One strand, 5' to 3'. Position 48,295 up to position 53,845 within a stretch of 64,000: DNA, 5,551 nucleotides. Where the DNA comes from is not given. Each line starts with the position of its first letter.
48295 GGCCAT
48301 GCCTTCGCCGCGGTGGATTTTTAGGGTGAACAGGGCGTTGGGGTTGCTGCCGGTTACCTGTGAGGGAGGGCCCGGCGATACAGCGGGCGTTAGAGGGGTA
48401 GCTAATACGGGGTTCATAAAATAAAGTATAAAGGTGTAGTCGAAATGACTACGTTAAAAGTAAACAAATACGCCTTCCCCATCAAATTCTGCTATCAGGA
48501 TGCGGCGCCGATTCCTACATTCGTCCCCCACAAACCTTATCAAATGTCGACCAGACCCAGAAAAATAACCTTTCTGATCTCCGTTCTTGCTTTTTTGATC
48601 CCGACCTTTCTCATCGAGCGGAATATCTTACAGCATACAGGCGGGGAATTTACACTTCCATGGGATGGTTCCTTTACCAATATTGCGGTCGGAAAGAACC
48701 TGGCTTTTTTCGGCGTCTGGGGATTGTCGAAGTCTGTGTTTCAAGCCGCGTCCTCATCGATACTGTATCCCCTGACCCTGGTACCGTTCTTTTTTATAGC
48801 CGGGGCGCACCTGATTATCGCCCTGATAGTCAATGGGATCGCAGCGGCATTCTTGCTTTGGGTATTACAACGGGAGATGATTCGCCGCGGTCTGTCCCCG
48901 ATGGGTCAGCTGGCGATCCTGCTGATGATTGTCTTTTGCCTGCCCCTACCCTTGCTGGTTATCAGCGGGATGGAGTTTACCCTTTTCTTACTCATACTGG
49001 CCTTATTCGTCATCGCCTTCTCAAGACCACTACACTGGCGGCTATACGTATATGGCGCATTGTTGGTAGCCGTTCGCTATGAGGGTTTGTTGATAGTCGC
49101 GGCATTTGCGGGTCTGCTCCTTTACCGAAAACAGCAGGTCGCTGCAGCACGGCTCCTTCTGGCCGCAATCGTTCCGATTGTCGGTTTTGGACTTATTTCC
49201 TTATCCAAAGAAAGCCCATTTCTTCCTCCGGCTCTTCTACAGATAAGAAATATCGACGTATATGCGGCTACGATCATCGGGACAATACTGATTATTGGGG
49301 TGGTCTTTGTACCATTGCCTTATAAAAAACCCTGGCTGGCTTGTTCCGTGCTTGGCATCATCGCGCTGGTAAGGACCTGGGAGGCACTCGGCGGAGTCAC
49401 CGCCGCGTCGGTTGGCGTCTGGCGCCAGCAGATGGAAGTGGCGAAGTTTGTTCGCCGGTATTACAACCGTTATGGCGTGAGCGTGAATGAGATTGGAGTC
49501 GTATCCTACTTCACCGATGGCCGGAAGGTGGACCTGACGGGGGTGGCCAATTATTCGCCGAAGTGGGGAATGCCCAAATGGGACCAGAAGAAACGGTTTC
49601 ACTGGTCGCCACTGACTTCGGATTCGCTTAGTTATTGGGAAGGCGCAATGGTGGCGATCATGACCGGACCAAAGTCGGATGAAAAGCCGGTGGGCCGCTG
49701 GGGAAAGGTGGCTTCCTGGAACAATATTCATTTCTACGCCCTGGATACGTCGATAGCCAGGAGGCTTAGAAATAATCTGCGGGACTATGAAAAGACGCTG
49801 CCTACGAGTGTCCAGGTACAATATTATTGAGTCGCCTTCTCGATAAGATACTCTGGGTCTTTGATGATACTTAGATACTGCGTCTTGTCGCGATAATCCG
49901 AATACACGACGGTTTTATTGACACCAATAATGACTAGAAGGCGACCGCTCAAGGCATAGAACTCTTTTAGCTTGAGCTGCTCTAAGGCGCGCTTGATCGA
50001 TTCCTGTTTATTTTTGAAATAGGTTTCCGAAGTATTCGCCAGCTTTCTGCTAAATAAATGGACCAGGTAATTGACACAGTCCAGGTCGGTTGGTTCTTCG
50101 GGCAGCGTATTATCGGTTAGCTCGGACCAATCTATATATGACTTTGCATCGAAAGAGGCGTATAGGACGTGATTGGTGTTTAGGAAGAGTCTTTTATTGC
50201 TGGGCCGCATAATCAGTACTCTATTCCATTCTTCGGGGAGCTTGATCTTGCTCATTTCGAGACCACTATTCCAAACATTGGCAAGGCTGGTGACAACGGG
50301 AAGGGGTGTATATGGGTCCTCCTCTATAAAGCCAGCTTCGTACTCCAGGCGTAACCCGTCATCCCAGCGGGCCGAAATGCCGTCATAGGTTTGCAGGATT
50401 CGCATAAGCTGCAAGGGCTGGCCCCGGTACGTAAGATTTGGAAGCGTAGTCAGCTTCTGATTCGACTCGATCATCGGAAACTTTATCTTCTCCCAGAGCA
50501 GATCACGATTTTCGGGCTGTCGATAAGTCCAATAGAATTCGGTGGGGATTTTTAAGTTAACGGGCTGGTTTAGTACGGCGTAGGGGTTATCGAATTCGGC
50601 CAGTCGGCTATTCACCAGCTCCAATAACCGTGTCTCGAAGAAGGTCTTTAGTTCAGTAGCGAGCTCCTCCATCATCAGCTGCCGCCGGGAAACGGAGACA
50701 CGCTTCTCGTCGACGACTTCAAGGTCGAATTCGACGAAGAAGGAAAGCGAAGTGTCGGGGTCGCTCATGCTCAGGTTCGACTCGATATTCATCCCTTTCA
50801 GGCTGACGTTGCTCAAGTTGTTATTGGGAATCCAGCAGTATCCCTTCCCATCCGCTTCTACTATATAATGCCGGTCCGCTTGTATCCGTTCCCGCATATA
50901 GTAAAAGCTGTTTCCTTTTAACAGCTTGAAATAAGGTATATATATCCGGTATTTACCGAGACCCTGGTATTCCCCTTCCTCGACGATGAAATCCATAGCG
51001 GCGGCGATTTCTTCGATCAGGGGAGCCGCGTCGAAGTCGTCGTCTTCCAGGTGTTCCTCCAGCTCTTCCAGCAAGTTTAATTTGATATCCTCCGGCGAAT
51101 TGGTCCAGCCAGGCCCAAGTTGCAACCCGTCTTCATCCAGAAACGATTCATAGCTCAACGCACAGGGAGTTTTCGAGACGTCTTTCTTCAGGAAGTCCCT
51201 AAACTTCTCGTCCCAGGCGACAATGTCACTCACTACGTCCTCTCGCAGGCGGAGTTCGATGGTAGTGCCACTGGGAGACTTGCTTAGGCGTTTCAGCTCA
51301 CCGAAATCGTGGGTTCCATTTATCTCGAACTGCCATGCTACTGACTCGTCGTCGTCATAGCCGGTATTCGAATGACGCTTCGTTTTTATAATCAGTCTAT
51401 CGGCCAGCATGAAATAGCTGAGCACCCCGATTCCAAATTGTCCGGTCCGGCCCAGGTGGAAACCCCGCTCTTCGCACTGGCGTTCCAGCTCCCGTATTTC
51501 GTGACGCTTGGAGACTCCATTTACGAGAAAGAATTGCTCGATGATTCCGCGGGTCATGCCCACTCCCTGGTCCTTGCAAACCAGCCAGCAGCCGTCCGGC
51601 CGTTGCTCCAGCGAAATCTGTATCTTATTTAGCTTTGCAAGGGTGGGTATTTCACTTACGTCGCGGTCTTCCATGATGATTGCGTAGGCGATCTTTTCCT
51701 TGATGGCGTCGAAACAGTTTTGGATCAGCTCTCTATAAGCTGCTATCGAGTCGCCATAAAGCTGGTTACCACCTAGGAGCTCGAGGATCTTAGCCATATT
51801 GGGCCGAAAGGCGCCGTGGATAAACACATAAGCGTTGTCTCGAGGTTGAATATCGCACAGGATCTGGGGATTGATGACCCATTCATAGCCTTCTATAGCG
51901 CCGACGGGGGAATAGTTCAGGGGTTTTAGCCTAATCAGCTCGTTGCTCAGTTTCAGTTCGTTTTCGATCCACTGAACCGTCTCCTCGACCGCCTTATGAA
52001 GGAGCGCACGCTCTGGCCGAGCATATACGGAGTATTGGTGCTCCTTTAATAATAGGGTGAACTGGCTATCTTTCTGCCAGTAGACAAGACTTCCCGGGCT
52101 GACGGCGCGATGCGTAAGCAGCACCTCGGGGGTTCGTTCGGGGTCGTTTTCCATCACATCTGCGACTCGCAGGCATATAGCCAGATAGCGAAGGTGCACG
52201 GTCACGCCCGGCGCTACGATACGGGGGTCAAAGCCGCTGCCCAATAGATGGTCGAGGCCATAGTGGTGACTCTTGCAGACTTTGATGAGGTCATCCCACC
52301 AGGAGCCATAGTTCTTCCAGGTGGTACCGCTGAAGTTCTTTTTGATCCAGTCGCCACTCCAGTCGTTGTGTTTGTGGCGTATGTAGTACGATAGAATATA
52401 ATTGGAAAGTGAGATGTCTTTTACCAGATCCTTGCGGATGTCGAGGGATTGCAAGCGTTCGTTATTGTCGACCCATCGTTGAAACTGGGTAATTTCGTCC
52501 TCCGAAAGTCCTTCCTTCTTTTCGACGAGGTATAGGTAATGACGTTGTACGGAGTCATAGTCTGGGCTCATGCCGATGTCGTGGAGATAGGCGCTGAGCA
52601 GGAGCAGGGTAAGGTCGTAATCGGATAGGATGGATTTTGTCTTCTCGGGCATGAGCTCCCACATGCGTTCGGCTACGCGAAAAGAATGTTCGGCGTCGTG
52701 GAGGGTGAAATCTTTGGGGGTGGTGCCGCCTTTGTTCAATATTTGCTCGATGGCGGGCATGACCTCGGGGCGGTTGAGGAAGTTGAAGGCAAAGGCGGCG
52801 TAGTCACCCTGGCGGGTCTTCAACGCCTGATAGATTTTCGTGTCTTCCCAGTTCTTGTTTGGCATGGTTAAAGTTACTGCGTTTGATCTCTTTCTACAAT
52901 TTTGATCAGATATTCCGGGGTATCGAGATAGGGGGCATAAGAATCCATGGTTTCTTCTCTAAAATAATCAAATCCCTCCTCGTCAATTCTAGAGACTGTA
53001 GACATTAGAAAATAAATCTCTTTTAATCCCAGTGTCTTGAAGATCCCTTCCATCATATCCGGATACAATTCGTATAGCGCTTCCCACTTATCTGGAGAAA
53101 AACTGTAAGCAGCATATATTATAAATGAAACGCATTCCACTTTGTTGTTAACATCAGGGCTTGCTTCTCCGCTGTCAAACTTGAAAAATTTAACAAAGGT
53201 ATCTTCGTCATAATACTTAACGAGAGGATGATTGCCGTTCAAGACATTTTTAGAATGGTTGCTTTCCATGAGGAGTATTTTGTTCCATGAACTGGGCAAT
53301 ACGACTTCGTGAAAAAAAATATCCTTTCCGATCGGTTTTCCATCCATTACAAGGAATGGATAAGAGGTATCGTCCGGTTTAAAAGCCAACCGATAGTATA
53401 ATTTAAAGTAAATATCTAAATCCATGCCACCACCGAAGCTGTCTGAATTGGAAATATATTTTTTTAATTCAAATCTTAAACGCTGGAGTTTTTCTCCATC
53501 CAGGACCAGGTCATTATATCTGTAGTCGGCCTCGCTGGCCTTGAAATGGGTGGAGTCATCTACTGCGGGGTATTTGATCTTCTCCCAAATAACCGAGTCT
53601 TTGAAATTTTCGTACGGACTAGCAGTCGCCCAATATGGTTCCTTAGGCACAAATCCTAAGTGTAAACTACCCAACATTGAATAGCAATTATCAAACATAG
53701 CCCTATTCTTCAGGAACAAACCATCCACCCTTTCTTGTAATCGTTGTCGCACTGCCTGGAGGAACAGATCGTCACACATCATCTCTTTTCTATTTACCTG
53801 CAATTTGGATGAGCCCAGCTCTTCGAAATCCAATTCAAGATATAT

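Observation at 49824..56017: Tandem paralogous HD-phosphohydrolase / GHKL-ATPase giants: candidate undescribed two-component system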

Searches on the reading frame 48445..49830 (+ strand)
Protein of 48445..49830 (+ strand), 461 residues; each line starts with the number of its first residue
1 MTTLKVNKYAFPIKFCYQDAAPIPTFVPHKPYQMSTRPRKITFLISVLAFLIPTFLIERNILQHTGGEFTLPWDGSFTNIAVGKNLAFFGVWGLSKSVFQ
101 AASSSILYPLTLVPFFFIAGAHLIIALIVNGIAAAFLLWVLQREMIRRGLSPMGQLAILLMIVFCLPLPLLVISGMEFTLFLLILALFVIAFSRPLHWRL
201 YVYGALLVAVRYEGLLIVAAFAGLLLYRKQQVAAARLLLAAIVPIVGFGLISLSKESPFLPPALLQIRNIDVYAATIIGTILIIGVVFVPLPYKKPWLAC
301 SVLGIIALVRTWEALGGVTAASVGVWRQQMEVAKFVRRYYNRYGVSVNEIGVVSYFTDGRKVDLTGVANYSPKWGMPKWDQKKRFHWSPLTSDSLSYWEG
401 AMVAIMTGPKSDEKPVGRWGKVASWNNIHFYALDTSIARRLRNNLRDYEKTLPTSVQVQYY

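Call 12: search_protein_families(library=pfam, proteins=[window:48445-49830:+], max_evalue=0.001)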
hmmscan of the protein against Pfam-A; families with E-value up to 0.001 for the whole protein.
window:48445-49830:+ (461 aa): 0 families

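Call 13: search_protein_families(library=padloc, proteins=[window:48445-49830:+], max_evalue=0.001)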
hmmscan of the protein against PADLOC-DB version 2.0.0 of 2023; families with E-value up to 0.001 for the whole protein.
window:48445-49830:+ (461 aa): 0 families

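Call 93: search_protein_families(library=pfam, proteins=[window:48445-49827:+], max_evalue=0.001)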
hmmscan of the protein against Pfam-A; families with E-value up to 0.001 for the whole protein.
window:48445-49827:+ (461 aa): 0 families

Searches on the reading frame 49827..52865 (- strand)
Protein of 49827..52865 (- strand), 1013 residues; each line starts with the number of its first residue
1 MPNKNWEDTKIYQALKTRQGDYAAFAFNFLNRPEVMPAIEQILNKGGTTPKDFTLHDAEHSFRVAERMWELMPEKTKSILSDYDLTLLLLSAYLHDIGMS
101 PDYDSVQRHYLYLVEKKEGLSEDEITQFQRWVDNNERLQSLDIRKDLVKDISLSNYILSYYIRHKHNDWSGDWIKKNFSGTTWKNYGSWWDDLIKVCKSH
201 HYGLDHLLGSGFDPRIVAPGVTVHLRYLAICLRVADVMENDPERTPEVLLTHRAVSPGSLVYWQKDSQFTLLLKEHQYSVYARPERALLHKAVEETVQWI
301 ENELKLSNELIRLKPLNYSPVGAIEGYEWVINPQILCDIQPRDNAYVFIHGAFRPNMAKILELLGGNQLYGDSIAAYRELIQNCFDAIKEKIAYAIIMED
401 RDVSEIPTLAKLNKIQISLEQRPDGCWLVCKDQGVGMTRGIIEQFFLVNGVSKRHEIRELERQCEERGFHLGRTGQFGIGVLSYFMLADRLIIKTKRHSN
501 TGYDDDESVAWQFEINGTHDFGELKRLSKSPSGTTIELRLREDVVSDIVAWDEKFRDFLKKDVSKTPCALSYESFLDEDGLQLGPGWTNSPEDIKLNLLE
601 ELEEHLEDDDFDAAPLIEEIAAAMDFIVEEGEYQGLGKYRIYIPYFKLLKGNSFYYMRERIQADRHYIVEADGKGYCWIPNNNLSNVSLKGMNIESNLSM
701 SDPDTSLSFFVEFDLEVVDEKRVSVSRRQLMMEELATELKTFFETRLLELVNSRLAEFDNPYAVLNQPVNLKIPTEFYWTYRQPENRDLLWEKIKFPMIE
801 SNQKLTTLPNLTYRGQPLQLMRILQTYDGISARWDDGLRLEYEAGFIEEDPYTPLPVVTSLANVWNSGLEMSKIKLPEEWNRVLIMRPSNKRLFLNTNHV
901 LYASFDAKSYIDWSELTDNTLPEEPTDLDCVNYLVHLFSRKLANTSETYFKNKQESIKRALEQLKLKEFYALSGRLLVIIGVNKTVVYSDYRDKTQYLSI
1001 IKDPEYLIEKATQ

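Call 6: search_protein_families(library=pfam, proteins=[window:49827-52865:-], max_evalue=1)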
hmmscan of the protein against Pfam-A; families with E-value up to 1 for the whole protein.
window:49827-52865:- (1013 aa): 5 families
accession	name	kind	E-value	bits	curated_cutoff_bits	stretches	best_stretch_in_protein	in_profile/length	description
PF24391.1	HD-CE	-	7.9e-47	160.6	27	1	52-305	3-262/263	HD-CE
PF21447.3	Ppx-GppA_III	-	1.2e-05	25.7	27.3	1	57-124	16-88/177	Ppx/GppA phosphatase, domain III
PF01966.28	HD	-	7.3e-05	23.5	22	1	58-170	2-90/116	HD domain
PF00233.25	PDEase_I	-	0.026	14.7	24.8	1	56-98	2-45/238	3'5'-cyclic nucleotide phosphodiesterase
PF02518.31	HATPase_c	-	0.15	12.9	26.4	1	411-453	23-56/111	Histidine kinase-, DNA gyrase B-, and HSP90-like ATPase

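Call 7: search_protein_families(library=padloc, proteins=[window:49827-52865:-], max_evalue=1)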
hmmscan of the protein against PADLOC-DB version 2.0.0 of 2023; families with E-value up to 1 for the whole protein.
window:49827-52865:- (1013 aa): 3 families
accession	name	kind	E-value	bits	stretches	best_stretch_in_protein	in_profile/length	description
PDLC03762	RT_UG24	-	1.3e-08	31.5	1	52-253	698-885/1036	DRT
PDLC03419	REase_II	-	0.00054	16.4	1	417-499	44-123/695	Type II restriction enzyme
PDLC01254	Cas3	-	0.011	13.9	1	58-206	10-93/164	CAS-I; effector_G3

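Call 8: search_protein_families(library=ncbifam, proteins=[window:49827-52865:-], max_evalue=1)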
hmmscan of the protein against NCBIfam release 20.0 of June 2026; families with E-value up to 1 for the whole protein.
window:49827-52865:- (1013 aa): 5 families
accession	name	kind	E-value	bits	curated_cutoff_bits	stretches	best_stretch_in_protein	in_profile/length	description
NF010683.0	PRK14083.1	equivalog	8.2e-20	70.8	455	1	352-544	7-171/604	HSP90 family protein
NF003555.1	PRK05218.1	equivalog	3.1e-17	62.3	371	1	352-595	4-228/614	molecular chaperone HtpG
NF050001.1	restrict_BbrUII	equivalog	7.7e-08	31.3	550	1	413-500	38-119/659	BbrUII/HgiDII family restriction enzyme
NF047352.1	P_loop_sacsin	domain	0.026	15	50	1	378-492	5-78/80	sacsin N-terminal ATP-binding-like domain-containing protein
NF008260.0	PRK11031.1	equivalog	0.15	11.1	624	1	57-117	323-384/496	guanosine-5'-triphosphate,3'-diphosphate diphosphatase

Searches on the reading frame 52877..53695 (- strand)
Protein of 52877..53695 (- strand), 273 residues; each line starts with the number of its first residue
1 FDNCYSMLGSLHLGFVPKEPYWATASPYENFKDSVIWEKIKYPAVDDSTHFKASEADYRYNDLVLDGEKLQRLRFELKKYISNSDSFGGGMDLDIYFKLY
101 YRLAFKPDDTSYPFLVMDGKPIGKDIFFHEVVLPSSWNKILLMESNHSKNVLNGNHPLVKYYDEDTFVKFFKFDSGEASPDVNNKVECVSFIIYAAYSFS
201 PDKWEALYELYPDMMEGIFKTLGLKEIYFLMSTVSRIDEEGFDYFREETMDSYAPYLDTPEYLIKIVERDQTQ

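Call 61: predict_structure(alignment_id=A4)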
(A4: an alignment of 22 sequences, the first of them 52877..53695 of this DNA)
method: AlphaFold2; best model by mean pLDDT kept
length: 273 residues; sequences in the alignment: 22
mean_pLDDT: 86.1   pTM: 0.85
mean pLDDT of the five models: 86.1, 85.0, 85.0, 84.9, 83.7
residues with pLDDT >= 90: 155; 70-90: 86; 50-70: 28; < 50: 4
segments of 3 or more residues with pLDDT < 50: none
pLDDT, mean of each block of 10 residues (from residue 1): 85 86 83 84 84 59 92 79 53 83 88 90 86 94 87 97 94 78 98 94 93 96 96 91 85 90 88 56
secondary structure, 60 per line:
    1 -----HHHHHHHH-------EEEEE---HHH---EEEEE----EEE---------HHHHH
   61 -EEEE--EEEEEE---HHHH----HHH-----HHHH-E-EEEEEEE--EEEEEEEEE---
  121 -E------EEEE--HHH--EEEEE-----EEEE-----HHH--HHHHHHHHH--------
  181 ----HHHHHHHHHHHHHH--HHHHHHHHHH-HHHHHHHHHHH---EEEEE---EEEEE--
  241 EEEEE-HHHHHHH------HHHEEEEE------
elements in order: H6-13 E21-25 E35-39 E44-46 H56-60 E62-65 E68-73 H77-80 H93-96 E100-106 E109-117 E129-132 E140-144 E150-153 H164-172 H185-198 H201-210 H212-222 E226-230 E234-238 E241-245 H247-253 E263-267

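Call 66: fold_search(model_id=the predicted structure, library=pdb)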
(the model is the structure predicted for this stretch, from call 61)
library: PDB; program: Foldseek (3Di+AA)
matches with E <= 10: 86; with E <= 0.001: 0
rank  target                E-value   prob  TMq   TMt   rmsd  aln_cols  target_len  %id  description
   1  9hcd_7                3.6e-01  0.03  0.09  0.09  17.8       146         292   11  Mouse mitoribosome large subunit assembly intermediate (with uL16m) bound to MRM3-dimer, DDX28 and the MALSU-L0R8F8-mt (released 2025-06-11)
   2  6zm5_7                5.8e-01  0.02  0.10  0.10  20.8       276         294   10  Human mitochondrial ribosome in complex with OXA1L, mRNA, A/A tRNA, P/P tRNA and nascent polypeptide (released 2021-01-13)
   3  4pyz_A                9.4e-01  0.02  0.09  0.09  15.2       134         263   11  Crystal structure of the first two Ubl domains of Deubiquitylase USP7 (released 2014-04-16)
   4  5mb9_A                1.2e+00  0.02  0.12  0.08  18.6       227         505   11  Crystal structure of the eukaryotic ribosome associated complex (RAC), a unique Hsp70/Hsp40 pair (released 2016-12-28)
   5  4qfb_A                1.5e+00  0.02  0.15  0.19  19.8       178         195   11  1.99 A resolution structure of SeMet-CT263 (MTAN) from Chlamydia trachomatis (released 2014-10-01)
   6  5eq6_A                1.6e+00  0.01  0.11  0.10  15.8       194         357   10  Pseudomonas aeruginosa PilM bound to AMP-PNP (released 2016-04-27)
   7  5eox_B                2.3e+00  0.01  0.11  0.10  15.7       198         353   11  Pseudomonas aeruginosa PilM bound to ADP (released 2016-04-27)
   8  4m8d_A                2.5e+00  0.01  0.10  0.10  15.5       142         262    8  Crystal structure of an isatin hydrolase bound to product analogue thioisatinate (released 2014-06-18)
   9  6vlz_7                2.6e+00  0.04  0.08  0.08  11.6        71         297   11  Structure of the human mitochondrial ribosome-EF-G1 complex (ClassI) (released 2020-08-05)
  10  7msk_B                2.8e+00  0.01  0.11  0.08  15.1       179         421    8  ThuS glycosin S-glycosyltransferase (released 2022-04-13)
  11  4j0n_A                2.8e+00  0.01  0.09  0.09  15.6       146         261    8  Crystal structure of a manganese dependent isatin hydrolase (released 2013-02-20)
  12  8t14_A                2.8e+00  0.01  0.12  0.10  18.3       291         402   12  ADP-bound Bcs1 (C7 symmetrized) (released 2024-06-05)
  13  6ssd                  2.9e+00  0.02  0.08  0.06  15.8       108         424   16  Transaminase with PLP bound (released 2020-01-15)
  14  4m8d_D                2.9e+00  0.01  0.10  0.10  15.2       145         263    8  Crystal structure of an isatin hydrolase bound to product analogue thioisatinate (released 2014-06-18)
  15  7w3b_x                3.1e+00  0.01  0.13  0.10  15.0       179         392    9  Structure of USP14-bound human 26S proteasome in substrate-engaged state ED5_USP14 (released 2022-05-04)
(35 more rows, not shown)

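Call 70: fold_search(model_id=the predicted structure, library=viral)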
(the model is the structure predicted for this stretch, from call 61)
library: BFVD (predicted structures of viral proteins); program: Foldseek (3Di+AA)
matches with E <= 10: 109; with E <= 0.001: 0
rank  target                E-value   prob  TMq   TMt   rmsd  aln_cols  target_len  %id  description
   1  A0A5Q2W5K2            4.8e-01  0.04  0.13  0.05  19.1       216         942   13  (no name in the UniProt tables at hand)
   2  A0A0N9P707            9.3e-01  0.02  0.13  0.12  13.3       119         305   18  (no name in the UniProt tables at hand)
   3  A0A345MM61            9.3e-01  0.01  0.10  0.12  20.8       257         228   10  (no name in the UniProt tables at hand)
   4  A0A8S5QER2            1.5e+00  0.02  0.13  0.07  21.8       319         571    8  Nucleoid-associated protein [Siphoviridae sp. ctEIp38]
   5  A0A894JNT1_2          1.6e+00  0.07  0.13  0.03  13.8       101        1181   13  RNA-directed RNA polymerase L [Pygmy goby arenavirus FL15]
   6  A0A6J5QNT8            1.6e+00  0.02  0.11  0.08  13.2       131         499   18  Uncharacterized protein [uncultured Caudovirales phage]
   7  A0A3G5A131            1.6e+00  0.01  0.11  0.06  17.3       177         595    8  RING-type domain-containing protein [Faunusvirus sp.]
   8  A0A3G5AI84            1.9e+00  0.08  0.11  0.06   4.4        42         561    2  Uncharacterized protein [Sylvanvirus sp.]
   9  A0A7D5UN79            2.0e+00  0.01  0.10  0.09  17.1       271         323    8  (no name in the UniProt tables at hand)
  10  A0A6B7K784            2.2e+00  0.06  0.13  0.28  10.5        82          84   10  (no name in the UniProt tables at hand)
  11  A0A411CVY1            2.2e+00  0.06  0.12  0.20  13.3       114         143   15  (no name in the UniProt tables at hand)
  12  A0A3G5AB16            2.2e+00  0.02  0.16  0.11  22.6       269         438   10  Uncharacterized protein [Hyperionvirus sp.]
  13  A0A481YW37            2.2e+00  0.01  0.11  0.09  17.1       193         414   11  AAA family ATPase [Marseillevirus LCMAC201]
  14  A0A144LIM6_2          2.2e+00  0.01  0.08  0.04  14.6       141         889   12  Uncharacterized protein [Sclerotinia sclerotiorum botybirnavirus 2]
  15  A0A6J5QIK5            2.4e+00  0.04  0.10  0.17  12.1       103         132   16  Uncharacterized protein [uncultured Caudovirales phage]
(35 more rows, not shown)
